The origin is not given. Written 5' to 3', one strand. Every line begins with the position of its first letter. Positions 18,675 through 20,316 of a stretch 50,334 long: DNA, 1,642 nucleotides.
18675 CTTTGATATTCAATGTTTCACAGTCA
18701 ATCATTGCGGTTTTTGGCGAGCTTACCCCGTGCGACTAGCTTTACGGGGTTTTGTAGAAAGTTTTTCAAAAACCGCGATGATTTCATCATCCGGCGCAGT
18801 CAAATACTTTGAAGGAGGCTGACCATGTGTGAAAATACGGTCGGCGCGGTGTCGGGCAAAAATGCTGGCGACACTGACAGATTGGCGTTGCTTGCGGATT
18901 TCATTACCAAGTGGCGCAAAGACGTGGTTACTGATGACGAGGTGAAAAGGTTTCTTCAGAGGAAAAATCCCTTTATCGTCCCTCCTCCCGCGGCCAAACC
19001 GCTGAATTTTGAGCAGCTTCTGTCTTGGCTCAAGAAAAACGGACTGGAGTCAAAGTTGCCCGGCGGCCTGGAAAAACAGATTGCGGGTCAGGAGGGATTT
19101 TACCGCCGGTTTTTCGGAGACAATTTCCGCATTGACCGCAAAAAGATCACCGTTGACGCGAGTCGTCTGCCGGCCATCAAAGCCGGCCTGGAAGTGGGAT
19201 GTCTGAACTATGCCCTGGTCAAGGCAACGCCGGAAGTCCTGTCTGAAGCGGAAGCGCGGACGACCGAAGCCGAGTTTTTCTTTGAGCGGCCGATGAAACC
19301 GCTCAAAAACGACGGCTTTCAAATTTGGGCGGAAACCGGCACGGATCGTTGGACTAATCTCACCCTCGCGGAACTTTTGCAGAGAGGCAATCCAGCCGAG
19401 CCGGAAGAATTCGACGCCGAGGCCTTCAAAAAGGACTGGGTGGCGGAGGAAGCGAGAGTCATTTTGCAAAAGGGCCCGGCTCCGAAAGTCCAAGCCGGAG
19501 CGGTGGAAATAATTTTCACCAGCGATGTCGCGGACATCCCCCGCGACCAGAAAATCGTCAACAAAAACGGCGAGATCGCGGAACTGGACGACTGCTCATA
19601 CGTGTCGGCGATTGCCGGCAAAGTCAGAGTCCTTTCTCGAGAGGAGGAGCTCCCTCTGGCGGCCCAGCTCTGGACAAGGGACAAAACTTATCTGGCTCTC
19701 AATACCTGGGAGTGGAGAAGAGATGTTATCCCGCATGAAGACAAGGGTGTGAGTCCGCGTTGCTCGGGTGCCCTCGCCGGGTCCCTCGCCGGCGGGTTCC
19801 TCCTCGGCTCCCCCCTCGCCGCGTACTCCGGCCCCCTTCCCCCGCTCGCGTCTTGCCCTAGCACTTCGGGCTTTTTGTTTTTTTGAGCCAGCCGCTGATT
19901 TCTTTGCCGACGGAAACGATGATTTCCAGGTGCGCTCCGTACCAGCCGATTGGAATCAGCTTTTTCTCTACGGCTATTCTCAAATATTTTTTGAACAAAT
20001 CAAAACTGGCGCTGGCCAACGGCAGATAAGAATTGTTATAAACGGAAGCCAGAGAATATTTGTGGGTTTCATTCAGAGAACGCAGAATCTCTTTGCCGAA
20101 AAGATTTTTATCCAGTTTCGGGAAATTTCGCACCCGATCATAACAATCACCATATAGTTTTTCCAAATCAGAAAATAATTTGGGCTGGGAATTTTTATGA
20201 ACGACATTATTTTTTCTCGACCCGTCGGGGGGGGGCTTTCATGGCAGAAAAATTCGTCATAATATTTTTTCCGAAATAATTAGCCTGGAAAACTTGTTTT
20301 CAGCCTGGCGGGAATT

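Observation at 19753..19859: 107-nt tract with a single adenine exactly where a DGR variable region would lie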

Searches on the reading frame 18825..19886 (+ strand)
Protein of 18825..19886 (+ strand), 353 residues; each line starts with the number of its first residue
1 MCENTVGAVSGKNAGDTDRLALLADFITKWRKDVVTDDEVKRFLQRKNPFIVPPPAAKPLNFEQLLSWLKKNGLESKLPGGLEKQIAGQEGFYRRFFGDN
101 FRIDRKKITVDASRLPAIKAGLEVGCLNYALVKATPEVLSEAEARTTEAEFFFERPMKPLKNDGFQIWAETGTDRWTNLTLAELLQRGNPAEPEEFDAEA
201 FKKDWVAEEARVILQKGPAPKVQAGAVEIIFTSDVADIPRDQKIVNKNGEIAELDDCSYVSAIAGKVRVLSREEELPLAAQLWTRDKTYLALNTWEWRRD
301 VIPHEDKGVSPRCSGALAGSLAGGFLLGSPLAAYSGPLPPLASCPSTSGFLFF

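Call 8: search_protein_families(library=pfam, proteins=[window:18825-19886:+], max_evalue=0.01)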
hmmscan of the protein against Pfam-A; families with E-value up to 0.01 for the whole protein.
window:18825-19886:+ (353 aa): 0 families

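Call 13: find_homologous_proteins(query=window:18825-19886:+, max_evalue=0.001)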
Query window:18825-19886:+ (353 aa): 42 proteins with E <= 0.001 among 8000 candidates.
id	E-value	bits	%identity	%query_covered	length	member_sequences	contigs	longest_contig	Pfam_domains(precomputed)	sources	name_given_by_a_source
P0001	1.0e-236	803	100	100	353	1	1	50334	-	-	-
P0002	2.2e-116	407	63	91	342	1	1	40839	-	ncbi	-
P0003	6.5e-112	392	56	99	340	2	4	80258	-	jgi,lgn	-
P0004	2.1e-110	387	65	78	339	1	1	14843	-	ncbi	-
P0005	6.5e-109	382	65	79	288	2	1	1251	-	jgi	jgi:hypothetical protein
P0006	1.7e-108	381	60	82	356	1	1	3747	-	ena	-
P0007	3.9e-108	380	67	77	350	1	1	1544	-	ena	-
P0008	6.9e-108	379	63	77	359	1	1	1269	-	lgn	-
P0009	7.4e-108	379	64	78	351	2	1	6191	-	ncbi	-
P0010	1.4e-107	378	70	73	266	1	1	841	-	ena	-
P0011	1.4e-105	371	66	78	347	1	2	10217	-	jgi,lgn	-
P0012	3.3e-103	364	63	80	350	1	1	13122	-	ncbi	-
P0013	4.8e-103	363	63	79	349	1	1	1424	-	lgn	-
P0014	2.2e-102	361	62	78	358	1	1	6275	-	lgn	-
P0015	1.2e-101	358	64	75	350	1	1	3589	-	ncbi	-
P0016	3.7e-101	357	57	92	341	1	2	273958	-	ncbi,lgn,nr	ncbi:MAG: hypothetical protein P4L62_01025 [Candidatus Pacebacteria bacterium]|nr:hypothetical prote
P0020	1.9e-97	345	61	79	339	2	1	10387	-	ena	-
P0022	1.2e-96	342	60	77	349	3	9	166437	-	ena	-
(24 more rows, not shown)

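Call 15: find_encoding_contigs(protein=P0002, flank=4000, max_places=2)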
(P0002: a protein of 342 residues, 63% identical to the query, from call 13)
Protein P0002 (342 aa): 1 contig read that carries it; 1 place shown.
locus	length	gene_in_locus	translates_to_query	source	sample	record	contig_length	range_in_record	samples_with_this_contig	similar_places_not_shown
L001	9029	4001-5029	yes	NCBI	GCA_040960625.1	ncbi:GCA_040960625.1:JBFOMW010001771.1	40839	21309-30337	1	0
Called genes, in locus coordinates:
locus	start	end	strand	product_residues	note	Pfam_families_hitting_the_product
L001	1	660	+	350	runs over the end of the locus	PF06723:MreB_Mbl, PF00022:Actin (faint), PF00012:HSP70, PF11104:PilM_2 (faint), PF14450:FtsA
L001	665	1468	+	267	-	PF04085:MreC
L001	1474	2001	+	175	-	-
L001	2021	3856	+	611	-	PF03717:PBP_dimer, PF00905:Transpeptidase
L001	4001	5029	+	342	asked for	-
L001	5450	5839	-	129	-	PF22296:bAvd (weak)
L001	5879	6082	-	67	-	-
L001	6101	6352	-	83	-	-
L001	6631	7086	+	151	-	PF03449:GreA_GreB_N, PF01272:GreA_GreB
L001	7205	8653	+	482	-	PF01336:tRNA_anti-codon, PF00152:tRNA-synt_2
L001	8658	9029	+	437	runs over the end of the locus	PF02403:Seryl_tRNA_N, PF00587:tRNA-synt_2b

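Call 16: find_encoding_contigs(protein=P0003, flank=4000, max_places=2)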
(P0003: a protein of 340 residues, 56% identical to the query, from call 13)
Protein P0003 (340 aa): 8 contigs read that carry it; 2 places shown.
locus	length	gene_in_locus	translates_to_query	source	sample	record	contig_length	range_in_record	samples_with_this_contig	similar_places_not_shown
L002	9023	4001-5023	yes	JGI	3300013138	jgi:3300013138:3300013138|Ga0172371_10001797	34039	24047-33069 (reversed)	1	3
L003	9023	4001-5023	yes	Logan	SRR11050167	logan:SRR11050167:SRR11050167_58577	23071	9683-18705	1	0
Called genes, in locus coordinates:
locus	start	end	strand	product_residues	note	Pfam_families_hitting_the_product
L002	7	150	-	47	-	-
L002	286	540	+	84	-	-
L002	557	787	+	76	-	-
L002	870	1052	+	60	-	PF00005:ABC_tran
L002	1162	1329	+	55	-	-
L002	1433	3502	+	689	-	PF09826:Beta_propel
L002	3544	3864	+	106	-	-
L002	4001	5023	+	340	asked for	-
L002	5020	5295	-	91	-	-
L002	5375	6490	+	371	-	PF00078:RVT_1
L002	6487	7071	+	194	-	PF04542:Sigma70_r2, PF08281:Sigma70_r4_2, PF04545:Sigma70_r4 (weak)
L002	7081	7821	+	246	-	-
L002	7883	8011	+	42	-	PF02777:Sod_Fe_C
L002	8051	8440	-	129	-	PF13366:PDDEXK_3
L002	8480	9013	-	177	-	-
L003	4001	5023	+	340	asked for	-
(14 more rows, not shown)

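Call 17: find_encoding_contigs(protein=P0016, flank=4000, max_places=2)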
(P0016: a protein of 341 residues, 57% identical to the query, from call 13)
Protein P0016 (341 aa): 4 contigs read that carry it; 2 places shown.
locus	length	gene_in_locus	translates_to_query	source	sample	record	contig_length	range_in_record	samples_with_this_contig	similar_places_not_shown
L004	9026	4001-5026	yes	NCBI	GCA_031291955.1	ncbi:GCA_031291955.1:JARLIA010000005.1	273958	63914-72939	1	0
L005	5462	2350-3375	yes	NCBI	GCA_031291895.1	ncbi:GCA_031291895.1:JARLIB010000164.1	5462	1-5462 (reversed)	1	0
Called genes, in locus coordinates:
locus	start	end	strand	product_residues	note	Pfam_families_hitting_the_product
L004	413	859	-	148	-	PF01668:SmpB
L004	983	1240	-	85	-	PF04226:Transgly_assoc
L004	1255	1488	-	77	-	-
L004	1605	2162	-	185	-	PF08207:EFP_N, PF01132:EFP, PF09285:Elong-fact-P_C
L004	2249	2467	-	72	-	PF01084:Ribosomal_S18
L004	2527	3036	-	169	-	PF00436:SSB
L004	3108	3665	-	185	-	PF01250:Ribosomal_S6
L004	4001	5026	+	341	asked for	-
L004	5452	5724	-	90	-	-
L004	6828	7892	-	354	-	PF01926:MMR_HSR1, PF02421:FeoB_N, PF06071:YchF-GTPase_C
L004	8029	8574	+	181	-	PF02245:Pur_DNA_glyco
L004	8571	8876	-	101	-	-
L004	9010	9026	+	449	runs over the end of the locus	PF02878:PGM_PMM_I, PF02879:PGM_PMM_II, PF02880:PGM_PMM_III, PF00408:PGM_PMM_IV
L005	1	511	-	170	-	PF08207:EFP_N, PF01132:EFP, PF09285:Elong-fact-P_C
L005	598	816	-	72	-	PF01084:Ribosomal_S18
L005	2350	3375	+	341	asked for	-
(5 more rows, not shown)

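Call 24: find_related_loci(query=A1, collection=genome_contigs, flank=3500)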
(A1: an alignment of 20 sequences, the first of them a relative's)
Query A1 (353 aa) in genome_contigs; peptide patterns used: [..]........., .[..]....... (x = any residue, [..] = any of these).
60 stretches matched a pattern; 7 encode a relative of the query (tblastn E <= 1e-3); 7 distinct loci.
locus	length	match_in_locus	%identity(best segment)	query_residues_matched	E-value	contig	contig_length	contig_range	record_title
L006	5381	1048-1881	64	60-336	8e-115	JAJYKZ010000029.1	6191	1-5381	MAG: bacterium isolate DBS2-1.bin57 NODE_25743_length_6191_cov_2.386214, whole genome shotgun sequence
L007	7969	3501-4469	57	4-329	3e-109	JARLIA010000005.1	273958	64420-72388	MAG: Candidatus Paceibacterota bacterium isolate MAG_BA90 MetaBAT2_Bin_90_Anoxic_k141_1029431, whole genome shotgun sequ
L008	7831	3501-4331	62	60-335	7e-106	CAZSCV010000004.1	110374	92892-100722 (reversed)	MAG TPA_asm: uncultured Bdellovibrionales bacterium isolate binchicken_co191_89 genome assembly, contig: NODE_200_length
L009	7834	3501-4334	59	60-338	5e-99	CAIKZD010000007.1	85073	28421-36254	uncultured bacterium isolate AlinenLipids_bin-5474 genome assembly, contig: bin-5474:07/22, whole genome shotgun sequenc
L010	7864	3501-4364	52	43-335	4e-81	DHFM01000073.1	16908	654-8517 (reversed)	MAG TPA_asm: Candidatus Moranbacteria bacterium UBA4824 UBA4824_contig_87443, whole genome shotgun sequence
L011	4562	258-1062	65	56-332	1e-81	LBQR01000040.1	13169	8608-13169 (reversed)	MAG: Candidatus Moranbacteria bacterium GW2011_GWF2_35_54 UR83_C0040, whole genome shotgun sequence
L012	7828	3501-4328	50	60-332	2e-70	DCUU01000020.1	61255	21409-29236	MAG TPA_asm: Candidatus Moranbacteria bacterium UBA2206 UBA2206_contig_1660, whole genome shotgun sequence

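Call 25: find_related_loci(query=A1, collection=metagenome_contigs, flank=3500)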
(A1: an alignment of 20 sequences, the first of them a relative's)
Query A1 (353 aa) in metagenome_contigs; peptide patterns used: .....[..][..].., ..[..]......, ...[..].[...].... (x = any residue, [..] = any of these).
426 stretches matched a pattern; 12 encode a relative of the query (tblastn E <= 1e-3); 12 distinct loci.
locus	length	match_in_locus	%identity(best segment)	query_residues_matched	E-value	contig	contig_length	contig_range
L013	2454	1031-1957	64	32-338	1e-129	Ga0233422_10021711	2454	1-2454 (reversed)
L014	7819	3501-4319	66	60-335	4e-112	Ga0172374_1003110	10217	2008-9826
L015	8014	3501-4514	56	2-351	3e-111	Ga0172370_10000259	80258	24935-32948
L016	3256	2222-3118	58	34-335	3e-109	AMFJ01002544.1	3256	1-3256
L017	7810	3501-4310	60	60-328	7e-101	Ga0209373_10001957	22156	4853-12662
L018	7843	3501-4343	61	56-335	2e-101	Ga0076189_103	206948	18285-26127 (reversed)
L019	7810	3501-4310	60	60-328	7e-101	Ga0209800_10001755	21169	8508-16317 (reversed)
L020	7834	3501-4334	59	60-338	7e-99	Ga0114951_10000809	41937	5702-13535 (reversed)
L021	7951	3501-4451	54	3-318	2e-95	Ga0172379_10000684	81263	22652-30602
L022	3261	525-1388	40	47-335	2e-63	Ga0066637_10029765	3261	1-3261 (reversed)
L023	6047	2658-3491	40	51-335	7e-63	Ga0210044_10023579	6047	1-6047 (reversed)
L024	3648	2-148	53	290-338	2e-8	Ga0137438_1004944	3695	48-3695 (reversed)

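Call 60: search_protein_families(library=ncbifam, proteins=[window:18825-19886:+], max_evalue=0.01)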
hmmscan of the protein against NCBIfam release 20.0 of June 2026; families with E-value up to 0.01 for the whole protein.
window:18825-19886:+ (353 aa): 0 families

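Call 64: find_homologous_proteins(query=A3, max_evalue=0.00001)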
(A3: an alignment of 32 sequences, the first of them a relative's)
Query A3 (32 sequences) (347 aa, profile of the alignment): 54 proteins with E <= 0.00001 among 8000 candidates.
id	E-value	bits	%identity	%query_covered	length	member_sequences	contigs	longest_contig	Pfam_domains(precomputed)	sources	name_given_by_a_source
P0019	9.6e-178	609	61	99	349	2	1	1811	-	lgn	-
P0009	3.9e-174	597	70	99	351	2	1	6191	-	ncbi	-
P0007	2.0e-173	595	64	99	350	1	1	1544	-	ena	-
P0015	8.8e-173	592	70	99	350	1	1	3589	-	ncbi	-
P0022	1.8e-172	591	60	99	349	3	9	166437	-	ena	-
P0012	3.0e-172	591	63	100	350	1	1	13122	-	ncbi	-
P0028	3.0e-171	587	59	99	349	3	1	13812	-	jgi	-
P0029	6.3e-171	586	61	99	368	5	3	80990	-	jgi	-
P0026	1.4e-170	585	60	99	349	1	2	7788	-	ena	-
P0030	6.0e-170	583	58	98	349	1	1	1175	-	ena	-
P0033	1.5e-167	575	62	99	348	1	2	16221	-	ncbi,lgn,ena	-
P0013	2.6e-167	574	60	97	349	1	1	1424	-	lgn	-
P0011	9.9e-166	569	100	100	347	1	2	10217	-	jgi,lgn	-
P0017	3.1e-163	561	64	99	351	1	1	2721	-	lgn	-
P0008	1.1e-160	553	53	99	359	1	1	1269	-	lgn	-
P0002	3.3e-151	521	64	82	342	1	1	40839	-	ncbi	-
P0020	4.5e-151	521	60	82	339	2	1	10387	-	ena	-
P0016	3.5e-146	505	60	82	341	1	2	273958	-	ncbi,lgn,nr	ncbi:MAG: hypothetical protein P4L62_01025 [Candidatus Pacebacteria bacterium]|nr:hypothetical prote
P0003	3.0e-145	502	67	78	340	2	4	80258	-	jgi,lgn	-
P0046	3.6e-134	465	55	100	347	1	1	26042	-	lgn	-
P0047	1.3e-130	454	61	77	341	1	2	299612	-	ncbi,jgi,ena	ncbi:MAG: hypothetical protein WCV59_04320 [Parcubacteria group bacterium]|jgi:hypothetical protein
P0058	8.4e-83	296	58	53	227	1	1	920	-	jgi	-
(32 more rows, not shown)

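Call 67: find_encoding_contigs(protein=P0058, flank=3000, max_places=3)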
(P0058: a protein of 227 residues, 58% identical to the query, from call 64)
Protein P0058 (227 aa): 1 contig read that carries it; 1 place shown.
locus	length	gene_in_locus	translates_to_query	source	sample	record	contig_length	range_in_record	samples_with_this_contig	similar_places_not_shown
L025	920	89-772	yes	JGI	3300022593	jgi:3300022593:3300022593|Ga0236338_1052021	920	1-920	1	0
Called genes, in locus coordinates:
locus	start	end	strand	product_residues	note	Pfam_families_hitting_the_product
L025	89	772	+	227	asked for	-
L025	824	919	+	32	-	?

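Call 68: predict_structure(alignment_id=A3)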
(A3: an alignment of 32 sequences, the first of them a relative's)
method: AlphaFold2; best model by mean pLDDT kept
length: 347 residues; sequences in the alignment: 32
mean_pLDDT: 85.2   pTM: 0.80
mean pLDDT of the five models: 85.2, 81.4, 78.7, 78.2, 74.5
residues with pLDDT >= 90: 152; 70-90: 162; 50-70: 25; < 50: 8
segments of 3 or more residues with pLDDT < 50: 1-7
pLDDT, mean of each block of 10 residues (from residue 1): 48 78 81 87 90 78 82 94 94 95 92 86 96 94 74 92 91 82 90 91 91 91 82 92 90 85 89 91 92 69 89 84 76 62 85
secondary structure, 60 per line:
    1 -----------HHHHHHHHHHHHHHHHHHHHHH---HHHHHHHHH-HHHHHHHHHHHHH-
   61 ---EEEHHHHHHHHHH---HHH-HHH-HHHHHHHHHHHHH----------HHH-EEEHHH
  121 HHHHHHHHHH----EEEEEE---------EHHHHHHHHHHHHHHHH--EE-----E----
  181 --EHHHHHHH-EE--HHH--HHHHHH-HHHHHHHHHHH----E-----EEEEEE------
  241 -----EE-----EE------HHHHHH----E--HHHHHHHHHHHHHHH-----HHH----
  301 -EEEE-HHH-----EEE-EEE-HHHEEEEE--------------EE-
elements in order: H12-33 H37-45 H47-59 E64-66 H67-76 H88-100 E115-117 H118-130 E135-140 H151-166 H184-190 H201-206 H208-218 E229-234 H261-266 H274-288 E302-305 E315-317 E319-321 E326-330

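Call 72: fold_search(model_id=the predicted structure, library=pdb)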
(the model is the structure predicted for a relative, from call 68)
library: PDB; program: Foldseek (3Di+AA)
matches with E <= 10: 5; with E <= 0.001: 0
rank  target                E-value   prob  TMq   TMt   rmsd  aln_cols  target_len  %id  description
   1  1xx3_MODEL_1_A        6.7e+00  0.01  0.06  0.15  15.1        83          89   14  Solution Structure of Escherichia coli TonB-CTD (released 2005-02-15)
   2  1q2x_A                6.7e+00  0.01  0.07  0.07  15.8       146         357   14  Crystal Structure of the E243D Mutant of Aspartate Semialdehyde Dehydrogenase from Haemophilus influenzae bound with s (released 2004-07-27)
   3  4xcm_A                8.0e+00  0.00  0.09  0.15  17.9       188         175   18  Crystal structure of the putative NlpC/P60 D,L endopeptidase from T. thermophilus (released 2015-01-14)
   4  4com_B                8.5e+00  0.01  0.07  0.04  17.7       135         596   12  Crystal structure of the anaerobic ribonucleotide reductase from Thermotoga maritima with MES in the active site (released 2015-01-14)
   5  8f2n_A                9.7e+00  0.00  0.09  0.08  14.0       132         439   11  Phi-29 partially-expanded fiberless prohead (released 2023-11-15)

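Call 82: find_encoding_contigs(protein=P0020, flank=2500, max_places=1)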
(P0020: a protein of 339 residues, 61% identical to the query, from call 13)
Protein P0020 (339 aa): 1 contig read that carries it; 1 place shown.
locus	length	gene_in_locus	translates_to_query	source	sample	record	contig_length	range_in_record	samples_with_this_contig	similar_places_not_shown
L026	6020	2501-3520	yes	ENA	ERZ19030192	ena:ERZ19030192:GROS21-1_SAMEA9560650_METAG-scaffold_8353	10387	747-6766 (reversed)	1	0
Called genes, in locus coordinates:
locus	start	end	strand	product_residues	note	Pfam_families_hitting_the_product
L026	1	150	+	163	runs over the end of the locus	PF02915:Rubrerythrin, PF21349:RUBY_RBDX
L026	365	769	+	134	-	PF04977:DivIC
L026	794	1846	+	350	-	PF13624:SurA_N_3 (weak), PF13145:Rotamase_2 (weak), PF00639:Rotamase, PF13616:Rotamase_3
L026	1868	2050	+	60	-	PF12797:Fer4_2 (weak), PF00037:Fer4 (weak), PF12837:Fer4_6 (weak), PF13237:Fer4_10 (faint), PF13459:Fer4_15 (weak), PF13370:Fer4_13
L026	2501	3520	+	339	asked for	-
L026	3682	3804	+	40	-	-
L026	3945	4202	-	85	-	-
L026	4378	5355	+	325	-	PF00078:RVT_1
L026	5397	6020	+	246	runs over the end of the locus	PF18900:DUF5656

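Call 83: find_encoding_contigs(protein=P0022, flank=2500, max_places=1)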
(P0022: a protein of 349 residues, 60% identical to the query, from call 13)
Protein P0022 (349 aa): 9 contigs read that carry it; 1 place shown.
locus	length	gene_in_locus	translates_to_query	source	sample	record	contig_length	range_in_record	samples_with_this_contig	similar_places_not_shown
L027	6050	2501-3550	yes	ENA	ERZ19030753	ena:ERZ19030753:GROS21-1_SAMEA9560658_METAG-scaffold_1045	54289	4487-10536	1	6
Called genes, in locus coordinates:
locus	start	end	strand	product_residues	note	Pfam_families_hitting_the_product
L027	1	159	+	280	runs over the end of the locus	PF00763:THF_DHG_CYH, PF02882:THF_DHG_CYH_C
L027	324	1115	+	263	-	PF00142:Fer4_NifH (faint), PF01656:CbiA, PF02374:ArsA_ATPase, PF06564:CBP_BcsQ (weak), PF09140:MipZ, PF10609:ParA (weak), PF13614:AAA_31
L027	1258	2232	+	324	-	PF02195:ParB_N, PF17762:HTH_ParB, PF23552:ParB_C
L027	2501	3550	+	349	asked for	-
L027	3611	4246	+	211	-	PF00078:RVT_1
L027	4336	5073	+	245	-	-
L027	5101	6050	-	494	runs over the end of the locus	PF13328:HD_4, PF01966:HD, PF04607:RelA_SpoT, PF02824:TGS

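Call 84: find_encoding_contigs(protein=P0047, flank=2500, max_places=1)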
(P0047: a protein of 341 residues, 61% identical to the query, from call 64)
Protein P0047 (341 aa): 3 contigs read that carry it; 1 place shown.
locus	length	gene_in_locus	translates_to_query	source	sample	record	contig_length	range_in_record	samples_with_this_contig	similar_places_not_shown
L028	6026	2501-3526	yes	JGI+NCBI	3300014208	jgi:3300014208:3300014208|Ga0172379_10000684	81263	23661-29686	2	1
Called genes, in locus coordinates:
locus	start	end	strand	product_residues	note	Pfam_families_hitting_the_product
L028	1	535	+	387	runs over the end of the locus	PF13205:Big_5, PF03734:YkuD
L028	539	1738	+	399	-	PF04892:VanZ-LLP1, PF13529:Peptidase_C39_2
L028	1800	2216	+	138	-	-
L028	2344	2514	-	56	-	-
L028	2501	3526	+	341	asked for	-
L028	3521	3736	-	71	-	-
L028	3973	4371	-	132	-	-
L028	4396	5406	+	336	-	PF00078:RVT_1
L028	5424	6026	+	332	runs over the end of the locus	PF13310:Virulence_RhuM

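Call 85: find_encoding_contigs(protein=P0046, flank=2500, max_places=1)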
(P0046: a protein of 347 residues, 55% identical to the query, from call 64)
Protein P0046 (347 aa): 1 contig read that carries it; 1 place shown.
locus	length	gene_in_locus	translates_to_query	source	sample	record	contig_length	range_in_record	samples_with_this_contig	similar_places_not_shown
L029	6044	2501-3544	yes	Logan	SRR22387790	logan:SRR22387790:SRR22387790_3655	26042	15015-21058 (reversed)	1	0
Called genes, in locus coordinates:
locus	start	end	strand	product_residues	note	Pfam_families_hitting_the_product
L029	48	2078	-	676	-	PF02518:HATPase_c, PF00204:DNA_gyraseB, PF01751:Toprim, PF00986:DNA_gyraseB_C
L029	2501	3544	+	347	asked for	-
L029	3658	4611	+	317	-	-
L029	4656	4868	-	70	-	-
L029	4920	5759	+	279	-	PF01098:FTSW_RODA_SPOVE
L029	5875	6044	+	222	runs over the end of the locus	PF01386:Ribosomal_L25p, PF14693:Ribosomal_TL5_C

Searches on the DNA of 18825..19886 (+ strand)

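Call 42: search_rna_families(sources=[L013, L021, L006], threshold=evalue, max_evalue=0.1)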
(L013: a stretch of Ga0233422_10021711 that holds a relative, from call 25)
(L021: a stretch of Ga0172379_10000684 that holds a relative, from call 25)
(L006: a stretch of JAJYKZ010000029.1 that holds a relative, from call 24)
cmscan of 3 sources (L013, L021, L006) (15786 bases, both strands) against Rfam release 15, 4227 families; matches with E-value up to 0.1: 0.
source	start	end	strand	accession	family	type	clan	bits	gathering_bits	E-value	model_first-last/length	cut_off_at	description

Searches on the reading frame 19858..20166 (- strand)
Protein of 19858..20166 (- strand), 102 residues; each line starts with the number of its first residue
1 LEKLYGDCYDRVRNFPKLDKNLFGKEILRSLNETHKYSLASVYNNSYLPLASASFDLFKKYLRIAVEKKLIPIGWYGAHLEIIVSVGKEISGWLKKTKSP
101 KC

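Call 8: search_protein_families(library=pfam, proteins=[window:19858-20166:-], max_evalue=0.01)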
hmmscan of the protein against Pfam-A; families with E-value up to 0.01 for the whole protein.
window:19858-20166:- (102 aa): 1 family
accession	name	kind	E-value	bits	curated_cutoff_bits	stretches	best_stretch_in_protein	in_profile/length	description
PF22296.2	bAvd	-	6.2e-06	27.1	40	1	2-96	8-106/107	bAvd-like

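Call 60: search_protein_families(library=ncbifam, proteins=[window:19858-20166:-], max_evalue=0.01)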
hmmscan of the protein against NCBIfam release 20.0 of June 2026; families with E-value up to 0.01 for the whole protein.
window:19858-20166:- (102 aa): 1 family
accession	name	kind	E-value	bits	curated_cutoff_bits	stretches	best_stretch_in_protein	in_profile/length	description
NF033474.1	DivGenRetAVD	equivalog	2.2e-07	31.2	80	1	2-95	8-104/104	diversity-generating retroelement protein Avd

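Call 89: search_solved_structures(query=window:19858-20166:-, max_evalue=1)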
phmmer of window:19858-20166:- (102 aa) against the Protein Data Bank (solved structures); distinct sequences matched with E-value up to 1: 2.
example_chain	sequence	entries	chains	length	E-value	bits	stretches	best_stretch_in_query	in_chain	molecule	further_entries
5mc7_A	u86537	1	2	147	0.96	13.2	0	29-80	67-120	Coatomer subunit zeta-1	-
2hf6_A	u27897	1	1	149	0.99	13.2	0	28-74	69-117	Coatomer subunit zeta-1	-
